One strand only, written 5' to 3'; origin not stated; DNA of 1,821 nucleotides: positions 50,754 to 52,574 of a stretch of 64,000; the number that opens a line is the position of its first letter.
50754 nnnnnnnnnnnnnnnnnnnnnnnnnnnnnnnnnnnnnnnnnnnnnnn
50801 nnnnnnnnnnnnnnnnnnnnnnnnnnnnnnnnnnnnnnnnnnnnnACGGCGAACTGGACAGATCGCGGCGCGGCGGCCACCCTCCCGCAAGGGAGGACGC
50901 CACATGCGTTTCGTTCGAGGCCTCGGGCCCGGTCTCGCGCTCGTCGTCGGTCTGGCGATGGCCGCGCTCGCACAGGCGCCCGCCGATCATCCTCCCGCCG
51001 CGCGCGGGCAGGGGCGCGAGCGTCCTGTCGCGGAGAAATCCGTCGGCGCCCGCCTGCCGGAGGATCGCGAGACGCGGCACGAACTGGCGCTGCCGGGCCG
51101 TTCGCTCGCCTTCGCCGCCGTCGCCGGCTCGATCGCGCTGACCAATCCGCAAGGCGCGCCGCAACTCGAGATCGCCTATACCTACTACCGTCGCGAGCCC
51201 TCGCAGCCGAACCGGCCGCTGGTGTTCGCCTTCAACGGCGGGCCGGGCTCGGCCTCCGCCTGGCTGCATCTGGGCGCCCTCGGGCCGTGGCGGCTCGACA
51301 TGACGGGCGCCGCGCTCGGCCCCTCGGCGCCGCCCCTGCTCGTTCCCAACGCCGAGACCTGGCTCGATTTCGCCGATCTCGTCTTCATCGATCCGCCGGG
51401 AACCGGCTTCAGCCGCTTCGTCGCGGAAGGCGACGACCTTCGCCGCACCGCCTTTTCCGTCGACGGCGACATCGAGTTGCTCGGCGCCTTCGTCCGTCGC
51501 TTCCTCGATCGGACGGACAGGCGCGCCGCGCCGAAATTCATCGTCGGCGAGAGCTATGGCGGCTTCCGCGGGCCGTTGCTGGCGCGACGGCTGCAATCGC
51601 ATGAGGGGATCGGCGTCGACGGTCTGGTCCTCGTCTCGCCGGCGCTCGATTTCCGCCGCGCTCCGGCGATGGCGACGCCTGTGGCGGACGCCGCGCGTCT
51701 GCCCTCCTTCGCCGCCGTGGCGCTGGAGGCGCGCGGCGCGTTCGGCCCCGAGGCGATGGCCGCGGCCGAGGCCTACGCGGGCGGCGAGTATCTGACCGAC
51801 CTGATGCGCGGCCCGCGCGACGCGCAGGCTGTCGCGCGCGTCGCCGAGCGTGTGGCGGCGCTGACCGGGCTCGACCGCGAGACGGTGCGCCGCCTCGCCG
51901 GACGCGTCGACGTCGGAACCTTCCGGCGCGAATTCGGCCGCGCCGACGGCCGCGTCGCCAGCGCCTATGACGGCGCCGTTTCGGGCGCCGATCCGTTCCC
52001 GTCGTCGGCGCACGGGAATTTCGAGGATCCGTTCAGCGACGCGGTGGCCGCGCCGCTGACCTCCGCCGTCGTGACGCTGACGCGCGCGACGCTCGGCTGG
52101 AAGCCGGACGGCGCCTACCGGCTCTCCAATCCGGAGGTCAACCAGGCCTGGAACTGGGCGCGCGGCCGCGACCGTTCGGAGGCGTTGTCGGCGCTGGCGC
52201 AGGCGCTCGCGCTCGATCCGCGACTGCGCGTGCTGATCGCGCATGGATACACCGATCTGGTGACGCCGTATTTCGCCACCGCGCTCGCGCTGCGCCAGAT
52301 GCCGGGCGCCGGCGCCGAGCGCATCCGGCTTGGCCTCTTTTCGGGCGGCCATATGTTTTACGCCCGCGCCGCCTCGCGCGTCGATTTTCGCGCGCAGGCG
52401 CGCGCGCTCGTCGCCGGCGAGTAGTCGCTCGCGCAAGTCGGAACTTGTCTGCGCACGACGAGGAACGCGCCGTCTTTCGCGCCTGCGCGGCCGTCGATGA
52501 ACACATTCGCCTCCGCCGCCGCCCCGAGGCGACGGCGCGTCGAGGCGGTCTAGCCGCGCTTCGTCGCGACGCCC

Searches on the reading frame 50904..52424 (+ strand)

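Call 26: search_protein_families(library=pfam, proteins=[window:50904-52421:+], max_evalue=0.00001)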
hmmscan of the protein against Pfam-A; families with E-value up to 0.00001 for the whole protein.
seq(506 aa): 1 family
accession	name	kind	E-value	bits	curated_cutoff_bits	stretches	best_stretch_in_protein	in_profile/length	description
PF00450.28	Peptidase_S10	-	1.3e-17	64.7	21.9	1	92-234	28-161/420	Serine carboxypeptidase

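Call 73: search_protein_families(library=pfam, proteins=[window:50904-52424:+], max_evalue=0.00001)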
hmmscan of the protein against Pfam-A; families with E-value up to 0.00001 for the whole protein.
window:50904-52424:+ (506 aa): 1 family
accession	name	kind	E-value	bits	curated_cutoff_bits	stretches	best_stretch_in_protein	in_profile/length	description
PF00450.28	Peptidase_S10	-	1.3e-17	64.7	21.9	1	92-234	28-161/420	Serine carboxypeptidase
